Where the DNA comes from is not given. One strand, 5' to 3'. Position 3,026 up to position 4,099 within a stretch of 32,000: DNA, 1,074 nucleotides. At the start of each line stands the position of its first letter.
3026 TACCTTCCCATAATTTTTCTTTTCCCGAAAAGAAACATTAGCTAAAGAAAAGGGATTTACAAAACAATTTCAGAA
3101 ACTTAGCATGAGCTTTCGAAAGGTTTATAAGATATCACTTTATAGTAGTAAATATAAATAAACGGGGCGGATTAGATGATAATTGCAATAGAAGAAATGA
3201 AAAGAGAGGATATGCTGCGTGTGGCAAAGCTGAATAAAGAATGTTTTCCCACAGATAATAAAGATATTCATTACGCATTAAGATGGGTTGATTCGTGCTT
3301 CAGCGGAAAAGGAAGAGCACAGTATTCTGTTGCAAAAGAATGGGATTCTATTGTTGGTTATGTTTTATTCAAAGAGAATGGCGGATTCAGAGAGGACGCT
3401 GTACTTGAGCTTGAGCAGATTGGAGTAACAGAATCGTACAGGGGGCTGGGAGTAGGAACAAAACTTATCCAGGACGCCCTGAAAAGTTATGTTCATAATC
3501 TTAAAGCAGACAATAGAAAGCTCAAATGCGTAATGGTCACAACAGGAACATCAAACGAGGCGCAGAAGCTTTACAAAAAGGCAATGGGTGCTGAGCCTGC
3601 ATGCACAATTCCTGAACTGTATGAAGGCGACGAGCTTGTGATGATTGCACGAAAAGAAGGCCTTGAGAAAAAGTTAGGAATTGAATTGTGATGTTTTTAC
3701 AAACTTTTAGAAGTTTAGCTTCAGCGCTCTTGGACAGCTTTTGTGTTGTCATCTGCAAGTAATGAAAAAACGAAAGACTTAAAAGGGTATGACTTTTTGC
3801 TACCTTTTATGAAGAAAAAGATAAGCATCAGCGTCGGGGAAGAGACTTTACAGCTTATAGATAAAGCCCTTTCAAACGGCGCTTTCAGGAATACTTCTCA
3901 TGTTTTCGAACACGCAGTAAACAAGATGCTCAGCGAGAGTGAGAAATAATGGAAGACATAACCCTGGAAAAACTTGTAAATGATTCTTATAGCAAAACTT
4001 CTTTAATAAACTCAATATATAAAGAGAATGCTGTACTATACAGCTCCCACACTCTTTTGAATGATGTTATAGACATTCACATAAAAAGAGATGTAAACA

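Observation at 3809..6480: RHH protein translationally coupled to an 843-aa beta-solenoid / coiled-coil / unknown-domain protein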

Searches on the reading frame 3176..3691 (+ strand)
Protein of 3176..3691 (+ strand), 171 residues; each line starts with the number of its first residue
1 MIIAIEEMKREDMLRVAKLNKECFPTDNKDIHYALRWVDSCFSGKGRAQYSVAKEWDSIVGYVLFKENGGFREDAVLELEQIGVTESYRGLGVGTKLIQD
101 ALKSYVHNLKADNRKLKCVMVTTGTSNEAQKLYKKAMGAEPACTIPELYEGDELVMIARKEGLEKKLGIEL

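Call 6: search_protein_families(library=pfam, proteins=[window:3176-3691:+], max_evalue=0.01)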
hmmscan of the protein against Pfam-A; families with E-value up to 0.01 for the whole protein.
window:3176-3691:+ (171 aa): 5 families
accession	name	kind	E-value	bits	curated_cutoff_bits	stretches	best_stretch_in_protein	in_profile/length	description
PF00583.31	Acetyltransf_1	-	7.2e-12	46.1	20.7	1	16-138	4-115/116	Acetyltransferase (GNAT) family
PF13508.13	Acetyltransf_7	-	1e-09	39.1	27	1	48-135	3-79/84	Acetyltransferase (GNAT) domain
PF13673.13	Acetyltransf_10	-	2.6e-06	27.9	23.6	1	45-135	28-104/128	Acetyltransferase (GNAT) domain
PF14542.12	Acetyltransf_CG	-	0.00035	21.1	30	1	51-106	3-54/80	GCN5-related N-acetyl-transferase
PF17013.11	Acetyltransf_15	-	0.0015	18.4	35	1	71-116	67-112/210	Putative acetyl-transferase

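Call 30: search_protein_families(library=padloc, proteins=[window:3176-3691:+], max_evalue=0.01)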
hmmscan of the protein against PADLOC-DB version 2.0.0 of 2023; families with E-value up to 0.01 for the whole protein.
window:3176-3691:+ (171 aa): 0 families

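Call 31: search_protein_families(library=phrogs, proteins=[window:3176-3691:+], max_evalue=0.01)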
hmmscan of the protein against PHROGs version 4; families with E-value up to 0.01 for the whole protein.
window:3176-3691:+ (171 aa): 5 families
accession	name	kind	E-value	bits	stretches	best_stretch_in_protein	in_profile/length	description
phrog_3810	-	other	3.1e-06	28.3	1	57-112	69-120/155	acetyltransferase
phrog_1249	-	other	6.6e-05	23.7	1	48-135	59-143/180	acetyltransferase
phrog_1758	-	other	0.00018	22.5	1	75-135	98-155/184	acetyltransferase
phrog_21214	-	other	0.0023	19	1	47-135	53-119/129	acetyltransferase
phrog_11841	-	other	0.0062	16.3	1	3-139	9-143/502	acetyltransferase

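Call 93: search_protein_families(library=ncbifam, proteins=[window:3176-3688:+], max_evalue=0.001)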
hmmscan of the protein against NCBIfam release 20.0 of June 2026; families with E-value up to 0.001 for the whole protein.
window:3176-3688:+ (171 aa): 1 family
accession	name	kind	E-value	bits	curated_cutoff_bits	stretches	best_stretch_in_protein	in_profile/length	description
TIGR01575.1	rimI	equivalog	2.4e-07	30.9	86.4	1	16-142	5-115/132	ribosomal protein S18-alanine N-acetyltransferase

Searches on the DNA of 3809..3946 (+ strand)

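Call 75: search_rna_families(sources=[L013, L012, L015, L001], threshold=gathering)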
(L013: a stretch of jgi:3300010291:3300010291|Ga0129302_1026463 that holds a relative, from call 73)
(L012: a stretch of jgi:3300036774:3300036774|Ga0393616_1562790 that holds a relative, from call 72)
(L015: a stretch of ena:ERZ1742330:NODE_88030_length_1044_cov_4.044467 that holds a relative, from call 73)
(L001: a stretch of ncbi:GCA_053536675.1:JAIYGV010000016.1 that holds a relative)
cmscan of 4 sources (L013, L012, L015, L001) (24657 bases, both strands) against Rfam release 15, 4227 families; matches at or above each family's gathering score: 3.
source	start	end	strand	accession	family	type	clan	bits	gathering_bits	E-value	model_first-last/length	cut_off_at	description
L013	1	920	+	RF01959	SSU_rRNA_archaea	Gene; rRNA;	CL00111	478.6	50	7.8e-139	534-1478/1478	5'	Archaeal small subunit ribosomal RNA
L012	1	169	+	RF01959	SSU_rRNA_archaea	Gene; rRNA;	CL00111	136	50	2.2e-36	1309-1478/1478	5'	Archaeal small subunit ribosomal RNA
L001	4085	4181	+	RF00005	tRNA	Gene; tRNA;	CL00001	44.3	29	1.4e-06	1-71/71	no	tRNA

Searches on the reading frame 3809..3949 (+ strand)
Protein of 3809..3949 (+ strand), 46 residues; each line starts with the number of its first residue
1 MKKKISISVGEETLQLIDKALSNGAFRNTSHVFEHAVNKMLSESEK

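Call 6: search_protein_families(library=pfam, proteins=[window:3809-3949:+], max_evalue=0.01)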
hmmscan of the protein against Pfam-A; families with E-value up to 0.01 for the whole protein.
window:3809-3949:+ (46 aa): 0 families

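Call 24: search_protein_families(library=ncbifam, proteins=[window:3809-3949:+], max_evalue=0.1)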
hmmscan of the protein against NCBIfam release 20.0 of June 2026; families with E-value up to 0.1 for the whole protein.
window:3809-3949:+ (46 aa): 2 families
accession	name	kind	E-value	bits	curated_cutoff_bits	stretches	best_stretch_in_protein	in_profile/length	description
NF058535.1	antiphage_EruA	equivalog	0.0089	14.2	1000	1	12-45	176-211/1318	NACHT domain-containing antiphage protein EruA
TIGR02606.1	antidote_CC2985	hypoth_equivalog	0.011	15.7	46.2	1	5-45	2-41/70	type II toxin-antitoxin system ParD family antitoxin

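Call 25: search_solved_structures(query=window:3809-3946:+, max_evalue=10)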
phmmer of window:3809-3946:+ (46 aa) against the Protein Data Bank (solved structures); distinct sequences matched with E-value up to 10: 1.
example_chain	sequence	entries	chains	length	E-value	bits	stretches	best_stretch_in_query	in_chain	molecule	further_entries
21nr_A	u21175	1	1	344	0.57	13.9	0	2-18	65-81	TLP-IPT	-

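Call 30: search_protein_families(library=padloc, proteins=[window:3809-3949:+], max_evalue=0.01)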
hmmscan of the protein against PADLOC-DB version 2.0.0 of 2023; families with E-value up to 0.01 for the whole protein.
window:3809-3949:+ (46 aa): 0 families

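Call 31: search_protein_families(library=phrogs, proteins=[window:3809-3949:+], max_evalue=0.01)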
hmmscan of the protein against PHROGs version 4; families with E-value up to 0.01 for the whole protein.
window:3809-3949:+ (46 aa): 0 families

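Call 69: search_protein_families(library=pfam, proteins=[window:3809-3946:+], max_evalue=10)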
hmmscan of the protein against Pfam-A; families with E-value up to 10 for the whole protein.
seq(46 aa): 0 families

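Call 71: find_homologous_proteins(query=A5, max_evalue=0.01)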
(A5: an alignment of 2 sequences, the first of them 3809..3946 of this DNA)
Query A5 (2 sequences) (46 aa, profile of the alignment): 4 proteins with E <= 0.01 among 4 candidates.
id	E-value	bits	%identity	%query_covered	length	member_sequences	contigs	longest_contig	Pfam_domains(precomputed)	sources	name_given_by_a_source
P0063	4.7e-26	108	54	89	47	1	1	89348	-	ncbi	-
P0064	5.2e-26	108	100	100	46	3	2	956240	-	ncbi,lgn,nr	ncbi:MAG: hypothetical protein PHC66_02845 [Candidatus Nanoarchaeia archaeon]|nr:hypothetical protei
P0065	5.7e-22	95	85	100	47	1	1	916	-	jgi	jgi:Arc/MetJ-type ribon-helix-helix transcriptional regulator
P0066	6.0e-19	86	81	93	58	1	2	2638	-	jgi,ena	-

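Call 72: find_encoding_contigs(protein=P0065, flank=3000, max_places=2)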
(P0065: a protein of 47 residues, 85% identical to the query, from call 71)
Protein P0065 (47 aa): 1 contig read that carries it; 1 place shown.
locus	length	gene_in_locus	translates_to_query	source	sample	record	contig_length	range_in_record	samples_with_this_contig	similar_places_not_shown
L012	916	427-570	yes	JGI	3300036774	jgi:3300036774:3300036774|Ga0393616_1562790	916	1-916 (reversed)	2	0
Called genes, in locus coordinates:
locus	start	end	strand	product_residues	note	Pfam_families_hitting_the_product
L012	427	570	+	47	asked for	-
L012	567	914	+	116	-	?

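Call 73: find_encoding_contigs(protein=P0066, flank=3000, max_places=3)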
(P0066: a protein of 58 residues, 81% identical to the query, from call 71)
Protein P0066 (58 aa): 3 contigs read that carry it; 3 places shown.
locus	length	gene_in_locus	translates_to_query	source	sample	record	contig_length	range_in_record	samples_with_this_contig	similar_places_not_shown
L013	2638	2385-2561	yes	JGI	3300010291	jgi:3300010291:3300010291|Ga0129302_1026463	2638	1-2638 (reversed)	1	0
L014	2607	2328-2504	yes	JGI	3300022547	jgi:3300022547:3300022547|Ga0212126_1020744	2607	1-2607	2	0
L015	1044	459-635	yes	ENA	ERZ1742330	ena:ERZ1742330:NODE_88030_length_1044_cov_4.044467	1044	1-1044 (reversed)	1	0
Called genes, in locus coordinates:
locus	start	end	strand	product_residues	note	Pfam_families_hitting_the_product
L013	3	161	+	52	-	?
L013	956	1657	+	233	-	PF14528:LAGLIDADG_3 (faint)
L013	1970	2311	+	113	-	-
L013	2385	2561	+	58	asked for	-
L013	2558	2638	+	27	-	?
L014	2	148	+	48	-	?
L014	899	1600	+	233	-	PF14528:LAGLIDADG_3 (faint)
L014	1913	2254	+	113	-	-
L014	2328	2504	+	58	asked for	-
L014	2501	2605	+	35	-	?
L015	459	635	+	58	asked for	-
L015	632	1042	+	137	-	?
